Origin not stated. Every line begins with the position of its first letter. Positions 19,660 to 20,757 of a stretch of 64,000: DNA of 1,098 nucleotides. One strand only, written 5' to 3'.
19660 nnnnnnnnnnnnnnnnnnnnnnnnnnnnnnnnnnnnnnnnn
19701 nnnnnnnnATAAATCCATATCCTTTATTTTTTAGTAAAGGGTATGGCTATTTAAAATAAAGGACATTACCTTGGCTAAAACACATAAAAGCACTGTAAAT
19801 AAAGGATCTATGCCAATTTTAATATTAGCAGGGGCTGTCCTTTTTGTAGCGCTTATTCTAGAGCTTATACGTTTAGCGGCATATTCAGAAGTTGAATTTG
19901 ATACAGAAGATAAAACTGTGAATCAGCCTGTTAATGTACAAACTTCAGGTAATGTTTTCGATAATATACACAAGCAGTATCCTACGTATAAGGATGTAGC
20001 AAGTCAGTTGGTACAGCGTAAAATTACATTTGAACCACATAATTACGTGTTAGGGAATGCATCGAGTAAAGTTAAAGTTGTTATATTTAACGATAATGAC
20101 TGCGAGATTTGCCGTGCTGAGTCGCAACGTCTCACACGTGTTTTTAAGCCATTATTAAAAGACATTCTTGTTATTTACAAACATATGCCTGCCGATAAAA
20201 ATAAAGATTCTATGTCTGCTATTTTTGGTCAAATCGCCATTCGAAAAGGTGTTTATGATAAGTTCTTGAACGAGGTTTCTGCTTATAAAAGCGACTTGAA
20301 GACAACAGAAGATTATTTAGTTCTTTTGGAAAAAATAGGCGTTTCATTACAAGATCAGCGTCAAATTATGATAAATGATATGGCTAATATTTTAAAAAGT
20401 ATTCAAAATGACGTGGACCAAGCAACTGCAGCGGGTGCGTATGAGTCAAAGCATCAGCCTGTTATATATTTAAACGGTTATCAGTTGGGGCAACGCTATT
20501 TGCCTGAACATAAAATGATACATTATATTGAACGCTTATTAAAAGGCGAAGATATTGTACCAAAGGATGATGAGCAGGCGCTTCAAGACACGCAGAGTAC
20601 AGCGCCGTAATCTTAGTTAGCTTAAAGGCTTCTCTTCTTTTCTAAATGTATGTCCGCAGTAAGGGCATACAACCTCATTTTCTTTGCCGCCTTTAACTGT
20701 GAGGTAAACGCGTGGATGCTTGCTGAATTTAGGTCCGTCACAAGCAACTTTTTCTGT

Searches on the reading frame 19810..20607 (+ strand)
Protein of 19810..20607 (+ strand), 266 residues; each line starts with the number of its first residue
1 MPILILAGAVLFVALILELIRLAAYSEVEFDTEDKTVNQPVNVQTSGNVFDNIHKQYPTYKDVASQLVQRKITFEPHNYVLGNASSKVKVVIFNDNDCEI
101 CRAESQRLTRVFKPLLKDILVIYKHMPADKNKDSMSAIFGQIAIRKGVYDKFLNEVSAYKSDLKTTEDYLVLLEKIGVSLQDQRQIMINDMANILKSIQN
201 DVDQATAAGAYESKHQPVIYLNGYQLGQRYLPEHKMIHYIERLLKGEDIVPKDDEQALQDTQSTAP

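Call 85: search_protein_families(library=pfam, proteins=[window:19810-20607:+], max_evalue=0.0001)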
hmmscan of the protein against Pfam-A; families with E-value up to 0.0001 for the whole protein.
window:19810-20607:+ (266 aa): 1 family
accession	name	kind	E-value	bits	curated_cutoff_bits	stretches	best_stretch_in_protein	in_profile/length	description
PF13462.12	Thioredoxin_4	-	3.8e-05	24.4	23.2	1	78-227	5-151/165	Thioredoxin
